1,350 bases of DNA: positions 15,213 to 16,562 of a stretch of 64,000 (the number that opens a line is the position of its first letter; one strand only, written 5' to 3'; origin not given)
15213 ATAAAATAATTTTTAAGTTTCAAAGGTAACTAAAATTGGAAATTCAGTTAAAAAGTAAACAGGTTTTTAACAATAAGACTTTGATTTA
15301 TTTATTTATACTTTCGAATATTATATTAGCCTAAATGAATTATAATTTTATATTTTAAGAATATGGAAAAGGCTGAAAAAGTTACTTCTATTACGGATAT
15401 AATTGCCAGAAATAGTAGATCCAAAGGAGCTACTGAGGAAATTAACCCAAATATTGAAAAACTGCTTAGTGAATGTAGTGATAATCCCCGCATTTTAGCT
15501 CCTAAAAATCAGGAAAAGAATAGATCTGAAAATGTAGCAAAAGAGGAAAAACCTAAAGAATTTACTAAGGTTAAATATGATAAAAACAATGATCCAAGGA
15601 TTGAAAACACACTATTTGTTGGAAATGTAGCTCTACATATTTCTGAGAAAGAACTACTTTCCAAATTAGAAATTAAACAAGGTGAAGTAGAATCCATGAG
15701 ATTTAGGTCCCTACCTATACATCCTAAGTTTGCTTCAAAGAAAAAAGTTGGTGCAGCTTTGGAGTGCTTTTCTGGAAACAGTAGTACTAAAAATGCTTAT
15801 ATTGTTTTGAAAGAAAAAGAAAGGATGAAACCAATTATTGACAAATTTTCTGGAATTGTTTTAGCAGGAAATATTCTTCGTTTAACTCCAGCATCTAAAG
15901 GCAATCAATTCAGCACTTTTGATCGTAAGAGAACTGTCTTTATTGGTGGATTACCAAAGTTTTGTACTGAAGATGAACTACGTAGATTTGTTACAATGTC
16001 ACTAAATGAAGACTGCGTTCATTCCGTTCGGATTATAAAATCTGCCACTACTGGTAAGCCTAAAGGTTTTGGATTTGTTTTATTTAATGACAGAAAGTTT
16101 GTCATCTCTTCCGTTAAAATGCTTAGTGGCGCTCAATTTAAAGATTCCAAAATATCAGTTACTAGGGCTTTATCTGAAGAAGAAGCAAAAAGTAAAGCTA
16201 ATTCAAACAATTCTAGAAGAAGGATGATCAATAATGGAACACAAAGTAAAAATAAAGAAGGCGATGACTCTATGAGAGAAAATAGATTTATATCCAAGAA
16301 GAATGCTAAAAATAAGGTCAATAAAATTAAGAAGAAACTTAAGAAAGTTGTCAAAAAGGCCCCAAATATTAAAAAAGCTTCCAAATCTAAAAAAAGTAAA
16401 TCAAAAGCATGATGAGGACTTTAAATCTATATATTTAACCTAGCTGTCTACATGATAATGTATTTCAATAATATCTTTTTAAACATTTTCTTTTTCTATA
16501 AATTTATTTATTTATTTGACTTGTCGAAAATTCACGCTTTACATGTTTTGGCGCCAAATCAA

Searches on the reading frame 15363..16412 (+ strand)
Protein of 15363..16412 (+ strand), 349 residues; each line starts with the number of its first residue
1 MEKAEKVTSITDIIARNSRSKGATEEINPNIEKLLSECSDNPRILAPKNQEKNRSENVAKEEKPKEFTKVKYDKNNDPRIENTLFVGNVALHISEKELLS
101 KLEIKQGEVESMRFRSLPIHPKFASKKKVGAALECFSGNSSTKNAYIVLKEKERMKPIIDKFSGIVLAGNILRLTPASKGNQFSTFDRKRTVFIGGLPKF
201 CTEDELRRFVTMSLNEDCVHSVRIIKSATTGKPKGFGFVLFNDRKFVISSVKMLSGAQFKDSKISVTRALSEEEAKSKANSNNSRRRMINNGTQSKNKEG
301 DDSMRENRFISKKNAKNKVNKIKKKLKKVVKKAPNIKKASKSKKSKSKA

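Call 7: search_protein_families(library=pfam, proteins=[window:15363-16412:+])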
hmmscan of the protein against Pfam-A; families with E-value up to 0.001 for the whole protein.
window:15363-16412:+ (349 aa): 2 families
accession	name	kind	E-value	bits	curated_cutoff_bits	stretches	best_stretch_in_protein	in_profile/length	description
PF00076.28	RRM_1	-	5.2e-12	45.9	20.7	1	192-264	1-69/70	RNA recognition motif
PF16367.11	RRM_7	-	0.00059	20.2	27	0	190-252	2-67/94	RNA recognition motif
